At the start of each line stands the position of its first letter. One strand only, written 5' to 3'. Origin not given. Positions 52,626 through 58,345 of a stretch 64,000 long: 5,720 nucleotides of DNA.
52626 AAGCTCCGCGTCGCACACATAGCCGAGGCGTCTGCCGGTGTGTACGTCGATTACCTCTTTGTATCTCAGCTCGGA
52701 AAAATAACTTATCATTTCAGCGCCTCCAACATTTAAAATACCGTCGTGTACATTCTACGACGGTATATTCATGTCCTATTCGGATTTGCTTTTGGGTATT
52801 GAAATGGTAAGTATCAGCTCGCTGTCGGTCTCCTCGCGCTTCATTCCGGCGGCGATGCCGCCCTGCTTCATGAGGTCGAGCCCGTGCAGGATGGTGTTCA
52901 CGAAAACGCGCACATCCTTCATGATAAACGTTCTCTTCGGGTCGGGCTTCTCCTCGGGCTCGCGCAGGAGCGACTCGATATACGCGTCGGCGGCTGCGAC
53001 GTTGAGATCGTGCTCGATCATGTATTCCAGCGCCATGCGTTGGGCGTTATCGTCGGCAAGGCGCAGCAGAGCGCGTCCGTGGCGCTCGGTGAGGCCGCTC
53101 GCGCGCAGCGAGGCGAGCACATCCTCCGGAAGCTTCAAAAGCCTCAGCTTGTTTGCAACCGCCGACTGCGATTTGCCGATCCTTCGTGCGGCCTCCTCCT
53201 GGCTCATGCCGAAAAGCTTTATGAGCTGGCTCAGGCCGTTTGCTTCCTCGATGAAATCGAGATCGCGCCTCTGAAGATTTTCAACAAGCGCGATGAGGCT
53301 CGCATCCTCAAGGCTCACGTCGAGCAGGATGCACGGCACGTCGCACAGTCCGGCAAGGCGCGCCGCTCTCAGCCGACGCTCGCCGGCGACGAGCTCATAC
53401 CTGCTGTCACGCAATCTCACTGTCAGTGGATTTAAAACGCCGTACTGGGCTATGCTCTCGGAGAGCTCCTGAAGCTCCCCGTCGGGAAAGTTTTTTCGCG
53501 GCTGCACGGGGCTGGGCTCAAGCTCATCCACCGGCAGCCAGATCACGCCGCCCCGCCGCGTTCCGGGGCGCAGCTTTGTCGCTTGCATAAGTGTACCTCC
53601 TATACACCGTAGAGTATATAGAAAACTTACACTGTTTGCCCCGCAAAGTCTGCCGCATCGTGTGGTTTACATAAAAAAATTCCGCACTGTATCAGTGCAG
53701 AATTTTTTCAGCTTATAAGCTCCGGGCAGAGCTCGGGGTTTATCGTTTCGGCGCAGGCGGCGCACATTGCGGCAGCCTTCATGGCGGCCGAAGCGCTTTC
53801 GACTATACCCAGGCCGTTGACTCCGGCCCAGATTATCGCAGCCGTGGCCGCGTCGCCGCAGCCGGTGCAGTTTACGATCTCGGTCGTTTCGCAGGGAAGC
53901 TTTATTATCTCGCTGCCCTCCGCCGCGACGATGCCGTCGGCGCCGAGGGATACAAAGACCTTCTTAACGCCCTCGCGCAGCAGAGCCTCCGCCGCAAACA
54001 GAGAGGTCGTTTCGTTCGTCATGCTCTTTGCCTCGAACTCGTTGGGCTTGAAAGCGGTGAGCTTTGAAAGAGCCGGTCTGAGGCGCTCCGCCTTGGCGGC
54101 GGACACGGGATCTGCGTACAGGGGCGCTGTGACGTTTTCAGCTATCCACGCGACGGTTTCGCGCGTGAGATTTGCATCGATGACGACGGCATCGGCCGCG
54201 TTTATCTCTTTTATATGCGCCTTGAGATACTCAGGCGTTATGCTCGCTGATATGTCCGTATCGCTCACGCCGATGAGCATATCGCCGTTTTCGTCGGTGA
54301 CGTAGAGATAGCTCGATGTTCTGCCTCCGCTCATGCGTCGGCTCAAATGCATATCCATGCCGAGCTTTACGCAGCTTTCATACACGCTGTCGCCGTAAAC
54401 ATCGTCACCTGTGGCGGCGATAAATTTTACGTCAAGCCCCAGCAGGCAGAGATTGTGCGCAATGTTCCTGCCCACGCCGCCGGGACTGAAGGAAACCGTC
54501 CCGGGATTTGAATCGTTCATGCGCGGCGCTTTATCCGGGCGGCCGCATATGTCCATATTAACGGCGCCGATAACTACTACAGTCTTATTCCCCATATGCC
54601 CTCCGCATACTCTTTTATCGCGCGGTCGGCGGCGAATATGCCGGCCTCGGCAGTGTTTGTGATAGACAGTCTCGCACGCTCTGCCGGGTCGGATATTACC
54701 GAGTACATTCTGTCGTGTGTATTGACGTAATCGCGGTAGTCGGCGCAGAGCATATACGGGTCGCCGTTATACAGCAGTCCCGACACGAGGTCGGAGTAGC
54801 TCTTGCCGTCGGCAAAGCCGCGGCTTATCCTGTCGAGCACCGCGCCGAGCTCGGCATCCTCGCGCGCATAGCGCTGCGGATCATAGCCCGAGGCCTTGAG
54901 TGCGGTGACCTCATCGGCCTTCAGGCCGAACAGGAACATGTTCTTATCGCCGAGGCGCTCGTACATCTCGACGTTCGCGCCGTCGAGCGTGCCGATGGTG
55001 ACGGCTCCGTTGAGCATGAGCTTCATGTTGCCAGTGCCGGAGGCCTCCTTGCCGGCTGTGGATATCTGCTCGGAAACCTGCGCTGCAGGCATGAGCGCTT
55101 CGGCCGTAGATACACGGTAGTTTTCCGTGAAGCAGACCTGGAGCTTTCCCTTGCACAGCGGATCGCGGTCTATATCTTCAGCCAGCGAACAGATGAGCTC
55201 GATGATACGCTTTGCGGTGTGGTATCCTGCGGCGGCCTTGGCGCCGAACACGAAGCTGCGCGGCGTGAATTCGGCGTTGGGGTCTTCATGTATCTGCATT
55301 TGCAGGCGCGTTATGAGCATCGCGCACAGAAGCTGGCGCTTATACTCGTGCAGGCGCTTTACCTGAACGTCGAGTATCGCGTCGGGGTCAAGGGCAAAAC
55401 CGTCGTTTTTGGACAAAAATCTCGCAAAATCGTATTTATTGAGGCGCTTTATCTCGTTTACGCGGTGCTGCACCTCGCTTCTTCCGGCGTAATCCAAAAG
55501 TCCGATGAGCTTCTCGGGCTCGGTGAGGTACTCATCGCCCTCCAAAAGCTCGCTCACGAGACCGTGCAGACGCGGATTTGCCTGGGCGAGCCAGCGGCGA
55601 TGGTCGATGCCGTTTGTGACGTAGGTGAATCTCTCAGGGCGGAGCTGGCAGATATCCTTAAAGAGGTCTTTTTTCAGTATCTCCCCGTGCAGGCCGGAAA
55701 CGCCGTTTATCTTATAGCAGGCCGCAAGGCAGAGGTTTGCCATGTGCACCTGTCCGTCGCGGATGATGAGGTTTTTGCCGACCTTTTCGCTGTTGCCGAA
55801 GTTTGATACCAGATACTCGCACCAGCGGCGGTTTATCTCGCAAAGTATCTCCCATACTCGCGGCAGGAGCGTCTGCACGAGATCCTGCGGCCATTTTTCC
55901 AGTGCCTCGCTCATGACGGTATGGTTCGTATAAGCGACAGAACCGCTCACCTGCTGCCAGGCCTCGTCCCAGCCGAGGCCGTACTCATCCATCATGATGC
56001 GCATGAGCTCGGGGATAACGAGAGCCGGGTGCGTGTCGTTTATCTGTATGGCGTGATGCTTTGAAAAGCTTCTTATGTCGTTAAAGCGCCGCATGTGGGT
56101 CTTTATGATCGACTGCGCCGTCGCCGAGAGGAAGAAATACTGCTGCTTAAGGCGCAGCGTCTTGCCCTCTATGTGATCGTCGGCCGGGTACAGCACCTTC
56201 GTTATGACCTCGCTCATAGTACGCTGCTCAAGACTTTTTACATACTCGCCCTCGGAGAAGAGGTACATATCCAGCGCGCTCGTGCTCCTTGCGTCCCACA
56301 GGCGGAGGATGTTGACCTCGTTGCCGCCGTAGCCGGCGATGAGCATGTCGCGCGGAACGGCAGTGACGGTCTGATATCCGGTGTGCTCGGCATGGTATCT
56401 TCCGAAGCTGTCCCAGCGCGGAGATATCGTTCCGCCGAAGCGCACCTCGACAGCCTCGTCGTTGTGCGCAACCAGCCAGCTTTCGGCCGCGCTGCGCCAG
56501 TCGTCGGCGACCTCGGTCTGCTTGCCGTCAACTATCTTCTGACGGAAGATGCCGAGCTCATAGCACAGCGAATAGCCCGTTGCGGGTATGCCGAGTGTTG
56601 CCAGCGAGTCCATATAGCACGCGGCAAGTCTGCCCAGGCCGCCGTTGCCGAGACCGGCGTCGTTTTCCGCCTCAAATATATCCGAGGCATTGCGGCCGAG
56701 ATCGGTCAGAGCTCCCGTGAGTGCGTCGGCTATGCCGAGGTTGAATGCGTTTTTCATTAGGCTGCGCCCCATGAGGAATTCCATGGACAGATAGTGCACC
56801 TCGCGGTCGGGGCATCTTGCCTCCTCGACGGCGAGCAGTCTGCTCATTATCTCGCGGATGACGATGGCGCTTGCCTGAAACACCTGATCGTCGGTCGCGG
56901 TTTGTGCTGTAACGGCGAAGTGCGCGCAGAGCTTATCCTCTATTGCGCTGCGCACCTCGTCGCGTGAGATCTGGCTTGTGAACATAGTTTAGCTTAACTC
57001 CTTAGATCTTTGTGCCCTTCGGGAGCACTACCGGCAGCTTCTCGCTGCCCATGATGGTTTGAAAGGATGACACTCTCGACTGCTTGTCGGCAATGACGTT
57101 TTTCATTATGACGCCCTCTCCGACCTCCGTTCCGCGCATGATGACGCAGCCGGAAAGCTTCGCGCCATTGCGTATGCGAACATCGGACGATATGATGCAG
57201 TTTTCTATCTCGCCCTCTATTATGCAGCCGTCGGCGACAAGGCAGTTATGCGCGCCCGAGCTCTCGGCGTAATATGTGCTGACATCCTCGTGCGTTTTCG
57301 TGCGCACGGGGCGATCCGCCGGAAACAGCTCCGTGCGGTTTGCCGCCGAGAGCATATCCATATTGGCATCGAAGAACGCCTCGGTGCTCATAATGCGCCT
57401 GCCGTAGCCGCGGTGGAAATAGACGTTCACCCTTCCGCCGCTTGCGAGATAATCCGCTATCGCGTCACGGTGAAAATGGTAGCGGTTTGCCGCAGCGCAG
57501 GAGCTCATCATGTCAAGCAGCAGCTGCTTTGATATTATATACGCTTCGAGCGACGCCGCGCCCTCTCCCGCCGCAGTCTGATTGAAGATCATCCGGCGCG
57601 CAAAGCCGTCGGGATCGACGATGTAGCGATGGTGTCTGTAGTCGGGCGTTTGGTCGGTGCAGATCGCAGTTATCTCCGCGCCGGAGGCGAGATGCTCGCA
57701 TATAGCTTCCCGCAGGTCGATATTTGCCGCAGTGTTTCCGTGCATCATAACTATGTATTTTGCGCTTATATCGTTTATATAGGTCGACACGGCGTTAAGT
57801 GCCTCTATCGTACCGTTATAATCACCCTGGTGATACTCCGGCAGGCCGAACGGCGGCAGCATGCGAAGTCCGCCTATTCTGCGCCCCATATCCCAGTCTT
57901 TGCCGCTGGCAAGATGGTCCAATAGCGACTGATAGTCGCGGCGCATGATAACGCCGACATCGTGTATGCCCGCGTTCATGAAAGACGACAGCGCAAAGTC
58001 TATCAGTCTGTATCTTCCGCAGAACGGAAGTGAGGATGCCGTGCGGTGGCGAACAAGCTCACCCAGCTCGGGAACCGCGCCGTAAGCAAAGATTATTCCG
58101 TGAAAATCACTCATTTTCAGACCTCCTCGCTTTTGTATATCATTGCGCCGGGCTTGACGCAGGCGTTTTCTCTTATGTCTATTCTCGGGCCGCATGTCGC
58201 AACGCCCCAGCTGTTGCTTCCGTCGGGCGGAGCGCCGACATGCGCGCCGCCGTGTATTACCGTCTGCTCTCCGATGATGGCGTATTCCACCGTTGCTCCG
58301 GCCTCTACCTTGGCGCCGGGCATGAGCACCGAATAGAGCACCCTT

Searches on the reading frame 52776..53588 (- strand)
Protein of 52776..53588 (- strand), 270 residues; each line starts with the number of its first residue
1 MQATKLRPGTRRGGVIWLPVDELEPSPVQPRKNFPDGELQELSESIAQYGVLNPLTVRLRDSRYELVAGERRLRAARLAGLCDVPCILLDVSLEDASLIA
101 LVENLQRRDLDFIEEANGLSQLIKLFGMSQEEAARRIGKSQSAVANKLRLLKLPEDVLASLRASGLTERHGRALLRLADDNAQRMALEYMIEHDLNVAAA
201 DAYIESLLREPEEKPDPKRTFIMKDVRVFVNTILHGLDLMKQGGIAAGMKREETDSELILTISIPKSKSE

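Call 29: search_protein_families(library=pfam, proteins=[window:52776-53588:-], max_evalue=0.00001)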
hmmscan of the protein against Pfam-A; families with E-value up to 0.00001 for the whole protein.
window:52776-53588:- (270 aa): 2 families
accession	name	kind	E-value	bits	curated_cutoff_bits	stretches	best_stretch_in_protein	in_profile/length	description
PF17762.8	HTH_ParB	-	2.6e-30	105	22.6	1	109-207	2-100/102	ParB HTH domain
PF02195.25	ParB_N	-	3.7e-25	88.2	26.3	1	18-106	6-95/95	ParB N-terminal domain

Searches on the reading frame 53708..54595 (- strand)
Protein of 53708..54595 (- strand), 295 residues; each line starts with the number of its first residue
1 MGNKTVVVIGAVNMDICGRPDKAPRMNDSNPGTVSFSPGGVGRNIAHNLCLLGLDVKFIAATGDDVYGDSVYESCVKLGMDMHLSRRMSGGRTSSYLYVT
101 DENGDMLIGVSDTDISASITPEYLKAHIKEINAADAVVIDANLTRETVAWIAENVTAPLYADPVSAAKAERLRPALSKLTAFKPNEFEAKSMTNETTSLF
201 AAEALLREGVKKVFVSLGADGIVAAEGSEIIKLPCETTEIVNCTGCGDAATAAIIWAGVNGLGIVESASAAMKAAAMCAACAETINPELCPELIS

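Call 29: search_protein_families(library=pfam, proteins=[window:53708-54595:-], max_evalue=0.00001)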
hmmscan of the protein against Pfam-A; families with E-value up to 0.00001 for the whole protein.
window:53708-54595:- (295 aa): 1 family
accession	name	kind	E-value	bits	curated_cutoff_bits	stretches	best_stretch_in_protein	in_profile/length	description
PF00294.29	PfkB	-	5.4e-43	147.9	25.8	1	4-287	2-298/302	pfkB family carbohydrate kinase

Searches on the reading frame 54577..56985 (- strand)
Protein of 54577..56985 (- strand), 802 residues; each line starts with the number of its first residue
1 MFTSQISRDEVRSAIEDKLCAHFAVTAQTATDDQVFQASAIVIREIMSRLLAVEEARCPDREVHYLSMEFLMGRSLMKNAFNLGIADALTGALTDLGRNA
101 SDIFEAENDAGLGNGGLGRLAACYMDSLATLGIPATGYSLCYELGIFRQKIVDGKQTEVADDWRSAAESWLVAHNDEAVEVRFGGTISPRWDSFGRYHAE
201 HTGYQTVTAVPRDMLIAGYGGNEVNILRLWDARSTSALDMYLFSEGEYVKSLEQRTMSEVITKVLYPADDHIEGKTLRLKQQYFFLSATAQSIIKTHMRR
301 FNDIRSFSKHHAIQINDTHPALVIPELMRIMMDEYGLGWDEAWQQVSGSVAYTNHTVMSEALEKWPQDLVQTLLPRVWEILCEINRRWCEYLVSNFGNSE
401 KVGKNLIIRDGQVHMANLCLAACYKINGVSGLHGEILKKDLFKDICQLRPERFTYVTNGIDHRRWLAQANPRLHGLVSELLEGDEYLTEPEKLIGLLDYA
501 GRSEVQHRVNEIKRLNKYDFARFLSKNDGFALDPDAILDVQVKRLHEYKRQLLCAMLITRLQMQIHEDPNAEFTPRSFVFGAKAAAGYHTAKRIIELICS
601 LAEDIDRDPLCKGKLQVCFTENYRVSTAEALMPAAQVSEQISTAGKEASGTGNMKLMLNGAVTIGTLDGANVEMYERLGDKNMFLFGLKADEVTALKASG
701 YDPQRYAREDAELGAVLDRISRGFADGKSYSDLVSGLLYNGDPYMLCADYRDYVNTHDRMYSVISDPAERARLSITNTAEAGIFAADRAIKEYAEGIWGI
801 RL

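Call 29: search_protein_families(library=pfam, proteins=[window:54577-56985:-], max_evalue=0.00001)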
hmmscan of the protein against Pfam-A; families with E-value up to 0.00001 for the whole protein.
window:54577-56985:- (802 aa): 1 family
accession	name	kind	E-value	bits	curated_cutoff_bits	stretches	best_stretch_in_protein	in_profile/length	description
PF00343.26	Phosphorylase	-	6.1e-279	927.7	27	1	94-800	2-713/713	Carbohydrate phosphorylase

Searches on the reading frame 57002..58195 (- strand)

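Call 29: search_protein_families(library=pfam, proteins=[window:57002-58195:-], max_evalue=0.00001)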
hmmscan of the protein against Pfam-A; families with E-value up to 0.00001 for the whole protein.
window:57002-58195:- (397 aa): 2 families
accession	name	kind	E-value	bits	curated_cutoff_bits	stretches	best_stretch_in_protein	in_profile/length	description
PF24894.1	Hexapep_GlmU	-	9e-13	48.7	23.3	1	312-380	13-82/104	GlmU-like, C-terminal hexapeptide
PF00483.29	NTP_transferase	-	5.5e-10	39.7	21.2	1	33-191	2-146/245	Nucleotidyl transferase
